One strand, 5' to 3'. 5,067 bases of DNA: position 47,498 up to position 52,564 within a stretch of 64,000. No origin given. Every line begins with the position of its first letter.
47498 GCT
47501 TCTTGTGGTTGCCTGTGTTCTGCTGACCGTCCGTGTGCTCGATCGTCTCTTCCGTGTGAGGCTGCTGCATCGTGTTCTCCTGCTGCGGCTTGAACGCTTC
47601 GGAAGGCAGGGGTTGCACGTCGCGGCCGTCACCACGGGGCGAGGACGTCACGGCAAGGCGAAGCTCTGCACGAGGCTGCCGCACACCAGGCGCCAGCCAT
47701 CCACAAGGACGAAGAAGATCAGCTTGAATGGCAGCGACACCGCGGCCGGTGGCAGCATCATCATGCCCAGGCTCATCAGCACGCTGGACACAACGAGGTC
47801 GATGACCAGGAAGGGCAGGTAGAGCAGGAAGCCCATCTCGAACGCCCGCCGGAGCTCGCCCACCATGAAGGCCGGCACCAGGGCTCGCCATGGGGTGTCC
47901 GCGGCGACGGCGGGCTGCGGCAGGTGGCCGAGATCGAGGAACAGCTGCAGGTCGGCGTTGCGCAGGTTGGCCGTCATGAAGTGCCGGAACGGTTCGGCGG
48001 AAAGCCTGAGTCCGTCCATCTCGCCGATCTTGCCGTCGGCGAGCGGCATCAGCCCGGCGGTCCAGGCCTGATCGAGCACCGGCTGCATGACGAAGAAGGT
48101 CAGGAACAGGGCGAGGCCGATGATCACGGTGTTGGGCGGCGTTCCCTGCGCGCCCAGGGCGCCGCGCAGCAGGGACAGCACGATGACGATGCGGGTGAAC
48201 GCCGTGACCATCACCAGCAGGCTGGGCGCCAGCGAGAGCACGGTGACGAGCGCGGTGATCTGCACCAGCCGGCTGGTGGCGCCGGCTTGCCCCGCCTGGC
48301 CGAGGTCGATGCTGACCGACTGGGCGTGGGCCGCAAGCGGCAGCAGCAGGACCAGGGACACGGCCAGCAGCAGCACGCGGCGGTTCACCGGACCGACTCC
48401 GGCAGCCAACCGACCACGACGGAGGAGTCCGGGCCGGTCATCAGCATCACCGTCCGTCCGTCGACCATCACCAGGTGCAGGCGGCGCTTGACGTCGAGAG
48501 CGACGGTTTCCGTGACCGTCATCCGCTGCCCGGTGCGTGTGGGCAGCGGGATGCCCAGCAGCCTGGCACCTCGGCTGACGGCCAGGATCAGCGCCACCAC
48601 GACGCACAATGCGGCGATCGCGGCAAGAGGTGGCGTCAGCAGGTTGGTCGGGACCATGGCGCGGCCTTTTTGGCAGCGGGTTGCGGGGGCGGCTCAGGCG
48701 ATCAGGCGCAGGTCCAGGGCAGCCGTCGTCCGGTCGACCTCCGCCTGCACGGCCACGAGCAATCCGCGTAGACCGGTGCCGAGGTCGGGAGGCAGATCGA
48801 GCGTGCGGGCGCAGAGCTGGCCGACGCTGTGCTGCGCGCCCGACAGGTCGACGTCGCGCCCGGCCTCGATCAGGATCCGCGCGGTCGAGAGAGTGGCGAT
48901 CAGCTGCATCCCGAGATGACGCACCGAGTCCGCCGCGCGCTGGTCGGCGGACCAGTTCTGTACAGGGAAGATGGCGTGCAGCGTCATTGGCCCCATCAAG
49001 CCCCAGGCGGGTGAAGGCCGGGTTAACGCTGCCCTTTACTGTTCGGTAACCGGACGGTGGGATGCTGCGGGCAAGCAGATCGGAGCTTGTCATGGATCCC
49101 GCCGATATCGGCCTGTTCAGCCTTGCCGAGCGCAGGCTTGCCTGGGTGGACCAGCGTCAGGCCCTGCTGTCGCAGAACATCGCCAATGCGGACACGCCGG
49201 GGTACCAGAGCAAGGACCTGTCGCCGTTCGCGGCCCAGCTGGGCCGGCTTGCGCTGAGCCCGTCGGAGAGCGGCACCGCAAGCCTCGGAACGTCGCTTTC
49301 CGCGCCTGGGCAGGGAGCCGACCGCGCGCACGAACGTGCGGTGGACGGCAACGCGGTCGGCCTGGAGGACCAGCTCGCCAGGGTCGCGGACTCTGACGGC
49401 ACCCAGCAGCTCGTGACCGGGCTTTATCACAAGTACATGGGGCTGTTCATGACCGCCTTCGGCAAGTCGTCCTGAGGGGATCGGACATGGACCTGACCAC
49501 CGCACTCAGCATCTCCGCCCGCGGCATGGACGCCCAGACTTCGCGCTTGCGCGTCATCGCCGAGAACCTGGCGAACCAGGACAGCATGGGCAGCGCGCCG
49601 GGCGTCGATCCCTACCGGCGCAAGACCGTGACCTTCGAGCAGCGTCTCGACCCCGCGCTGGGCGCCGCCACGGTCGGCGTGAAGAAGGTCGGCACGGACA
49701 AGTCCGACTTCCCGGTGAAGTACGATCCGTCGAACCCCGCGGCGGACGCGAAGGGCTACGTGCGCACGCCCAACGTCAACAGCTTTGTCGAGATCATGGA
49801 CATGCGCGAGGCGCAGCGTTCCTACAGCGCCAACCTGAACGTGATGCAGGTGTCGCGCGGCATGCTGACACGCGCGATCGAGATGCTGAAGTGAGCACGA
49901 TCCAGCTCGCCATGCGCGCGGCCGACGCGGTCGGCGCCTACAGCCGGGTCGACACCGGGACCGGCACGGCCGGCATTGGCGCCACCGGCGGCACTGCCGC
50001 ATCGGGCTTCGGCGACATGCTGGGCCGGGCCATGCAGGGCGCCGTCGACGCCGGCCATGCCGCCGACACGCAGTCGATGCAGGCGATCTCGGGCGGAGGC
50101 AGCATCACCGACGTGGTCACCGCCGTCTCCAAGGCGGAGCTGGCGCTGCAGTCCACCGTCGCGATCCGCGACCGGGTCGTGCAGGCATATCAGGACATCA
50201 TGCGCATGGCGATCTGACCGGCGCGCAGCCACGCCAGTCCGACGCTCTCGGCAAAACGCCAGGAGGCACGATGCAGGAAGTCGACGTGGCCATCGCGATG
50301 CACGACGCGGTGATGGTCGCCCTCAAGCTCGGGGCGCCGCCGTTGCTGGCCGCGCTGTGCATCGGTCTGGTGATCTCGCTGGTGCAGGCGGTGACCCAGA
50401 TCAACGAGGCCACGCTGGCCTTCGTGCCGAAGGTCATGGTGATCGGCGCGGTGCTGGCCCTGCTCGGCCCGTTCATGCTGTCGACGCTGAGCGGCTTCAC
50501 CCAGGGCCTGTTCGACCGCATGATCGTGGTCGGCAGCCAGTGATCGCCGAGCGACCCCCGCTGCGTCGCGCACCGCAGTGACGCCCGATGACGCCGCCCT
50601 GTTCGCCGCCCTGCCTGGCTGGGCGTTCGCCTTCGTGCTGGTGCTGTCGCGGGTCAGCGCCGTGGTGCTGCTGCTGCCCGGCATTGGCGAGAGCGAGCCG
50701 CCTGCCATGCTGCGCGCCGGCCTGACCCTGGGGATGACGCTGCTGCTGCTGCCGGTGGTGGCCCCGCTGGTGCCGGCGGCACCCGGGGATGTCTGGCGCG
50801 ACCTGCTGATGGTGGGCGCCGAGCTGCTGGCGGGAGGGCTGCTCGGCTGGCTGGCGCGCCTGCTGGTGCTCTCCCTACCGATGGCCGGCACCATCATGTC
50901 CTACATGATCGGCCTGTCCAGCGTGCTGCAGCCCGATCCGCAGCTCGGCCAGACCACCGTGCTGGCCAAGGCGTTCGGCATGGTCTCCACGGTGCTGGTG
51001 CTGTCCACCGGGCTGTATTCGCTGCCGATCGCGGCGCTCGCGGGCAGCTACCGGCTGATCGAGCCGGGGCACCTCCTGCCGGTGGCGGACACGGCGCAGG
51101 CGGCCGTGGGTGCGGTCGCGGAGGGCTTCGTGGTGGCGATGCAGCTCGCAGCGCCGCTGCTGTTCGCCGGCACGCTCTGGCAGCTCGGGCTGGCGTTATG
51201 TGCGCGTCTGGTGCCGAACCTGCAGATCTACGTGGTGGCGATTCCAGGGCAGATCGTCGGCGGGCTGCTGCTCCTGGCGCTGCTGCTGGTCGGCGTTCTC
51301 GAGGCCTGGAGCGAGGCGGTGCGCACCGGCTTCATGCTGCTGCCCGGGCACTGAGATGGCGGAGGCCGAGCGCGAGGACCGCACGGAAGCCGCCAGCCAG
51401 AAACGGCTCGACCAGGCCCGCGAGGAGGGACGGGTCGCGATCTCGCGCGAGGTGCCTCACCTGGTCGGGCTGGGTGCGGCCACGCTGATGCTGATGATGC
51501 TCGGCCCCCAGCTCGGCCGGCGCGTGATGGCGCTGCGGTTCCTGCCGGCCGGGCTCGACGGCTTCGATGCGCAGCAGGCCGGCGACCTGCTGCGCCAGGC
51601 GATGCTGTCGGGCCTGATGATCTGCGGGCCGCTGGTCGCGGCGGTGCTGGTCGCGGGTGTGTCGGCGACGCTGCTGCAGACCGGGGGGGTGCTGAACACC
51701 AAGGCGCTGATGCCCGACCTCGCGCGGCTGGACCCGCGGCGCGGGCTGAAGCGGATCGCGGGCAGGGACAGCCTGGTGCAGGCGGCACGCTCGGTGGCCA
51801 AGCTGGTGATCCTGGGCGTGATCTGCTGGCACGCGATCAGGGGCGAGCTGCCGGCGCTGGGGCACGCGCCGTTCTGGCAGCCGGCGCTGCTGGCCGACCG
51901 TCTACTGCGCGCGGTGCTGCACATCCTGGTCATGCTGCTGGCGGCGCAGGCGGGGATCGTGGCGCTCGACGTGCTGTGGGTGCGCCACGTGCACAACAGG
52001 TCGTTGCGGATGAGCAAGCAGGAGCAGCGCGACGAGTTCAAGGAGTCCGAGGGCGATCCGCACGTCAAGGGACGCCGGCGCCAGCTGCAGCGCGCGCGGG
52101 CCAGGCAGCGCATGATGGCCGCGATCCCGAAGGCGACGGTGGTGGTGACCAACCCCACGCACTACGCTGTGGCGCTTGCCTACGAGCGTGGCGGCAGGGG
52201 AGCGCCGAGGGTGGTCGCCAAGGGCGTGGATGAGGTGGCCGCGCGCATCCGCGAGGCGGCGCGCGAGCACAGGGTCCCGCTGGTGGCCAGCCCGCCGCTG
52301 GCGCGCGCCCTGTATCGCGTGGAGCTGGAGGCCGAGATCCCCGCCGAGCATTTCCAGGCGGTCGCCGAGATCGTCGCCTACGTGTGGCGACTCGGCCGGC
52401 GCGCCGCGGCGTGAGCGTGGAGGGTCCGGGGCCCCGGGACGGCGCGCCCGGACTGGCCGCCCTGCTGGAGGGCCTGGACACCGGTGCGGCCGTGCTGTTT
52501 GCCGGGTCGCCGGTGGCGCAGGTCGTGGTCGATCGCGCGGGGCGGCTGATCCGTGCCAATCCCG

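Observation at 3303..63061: Mosaic two-armed palindromic element occupies 15 intergenic regions (about one per 4 kb)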

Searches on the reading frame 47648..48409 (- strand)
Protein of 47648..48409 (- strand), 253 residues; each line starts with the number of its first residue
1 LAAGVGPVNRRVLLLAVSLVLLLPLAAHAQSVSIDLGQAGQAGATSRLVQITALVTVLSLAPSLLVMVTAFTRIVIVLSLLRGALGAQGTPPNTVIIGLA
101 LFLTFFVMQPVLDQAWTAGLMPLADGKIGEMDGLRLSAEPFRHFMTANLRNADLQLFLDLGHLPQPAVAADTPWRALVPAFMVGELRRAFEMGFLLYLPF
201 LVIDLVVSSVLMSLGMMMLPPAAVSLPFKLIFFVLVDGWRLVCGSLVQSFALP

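Call 86: search_protein_families(library=pfam, max_evalue=0.0001, proteins=[window:47648-48409:-])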
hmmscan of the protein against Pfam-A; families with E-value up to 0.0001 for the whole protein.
window:47648-48409:- (253 aa): 1 family
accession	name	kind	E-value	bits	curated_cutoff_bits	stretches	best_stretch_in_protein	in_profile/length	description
PF00813.25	FliP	-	2.7e-76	256.2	26.9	1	54-246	1-191/191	FliP family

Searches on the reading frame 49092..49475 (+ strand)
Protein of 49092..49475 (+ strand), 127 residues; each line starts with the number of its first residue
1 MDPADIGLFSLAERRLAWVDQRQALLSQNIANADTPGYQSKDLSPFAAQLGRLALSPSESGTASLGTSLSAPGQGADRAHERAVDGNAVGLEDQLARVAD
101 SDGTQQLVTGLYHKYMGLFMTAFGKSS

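Call 86: search_protein_families(library=pfam, max_evalue=0.0001, proteins=[window:49092-49475:+])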
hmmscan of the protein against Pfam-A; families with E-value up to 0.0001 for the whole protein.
window:49092-49475:+ (127 aa): 1 family
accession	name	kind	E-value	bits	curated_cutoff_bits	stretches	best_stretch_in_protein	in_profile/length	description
PF00460.25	Flg_bb_rod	-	2.8e-06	27.6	20.7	1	14-39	6-31/31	Flagella basal body rod protein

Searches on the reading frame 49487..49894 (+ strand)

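Call 86: search_protein_families(library=pfam, max_evalue=0.0001, proteins=[window:49487-49894:+])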
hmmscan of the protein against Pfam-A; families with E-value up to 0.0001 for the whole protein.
window:49487-49894:+ (135 aa): 1 family
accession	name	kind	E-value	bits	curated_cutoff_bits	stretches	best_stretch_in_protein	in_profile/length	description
PF06429.18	Flg_bbr_C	-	1.1e-10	41.3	23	1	89-133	2-46/46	Flagellar basal body rod FlgEFG protein C-terminal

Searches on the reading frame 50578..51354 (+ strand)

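Call 86: search_protein_families(library=pfam, max_evalue=0.0001, proteins=[window:50578-51354:+])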
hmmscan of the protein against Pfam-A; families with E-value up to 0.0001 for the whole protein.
window:50578-51354:+ (258 aa): 1 family
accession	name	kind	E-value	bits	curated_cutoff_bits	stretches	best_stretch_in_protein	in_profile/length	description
PF01311.25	Bac_export_1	-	1.1e-42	146.7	27.8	1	17-248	2-227/230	Bacterial export proteins, family 1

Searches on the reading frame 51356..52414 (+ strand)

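Call 86: search_protein_families(library=pfam, max_evalue=0.0001, proteins=[window:51356-52414:+])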
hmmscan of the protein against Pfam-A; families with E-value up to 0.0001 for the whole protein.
window:51356-52414:+ (352 aa): 1 family
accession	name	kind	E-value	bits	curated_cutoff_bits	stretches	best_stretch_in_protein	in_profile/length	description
PF01312.24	Bac_export_2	-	2.4e-113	379.2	24.4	1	7-343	1-335/335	FlhB HrpN YscU SpaS Family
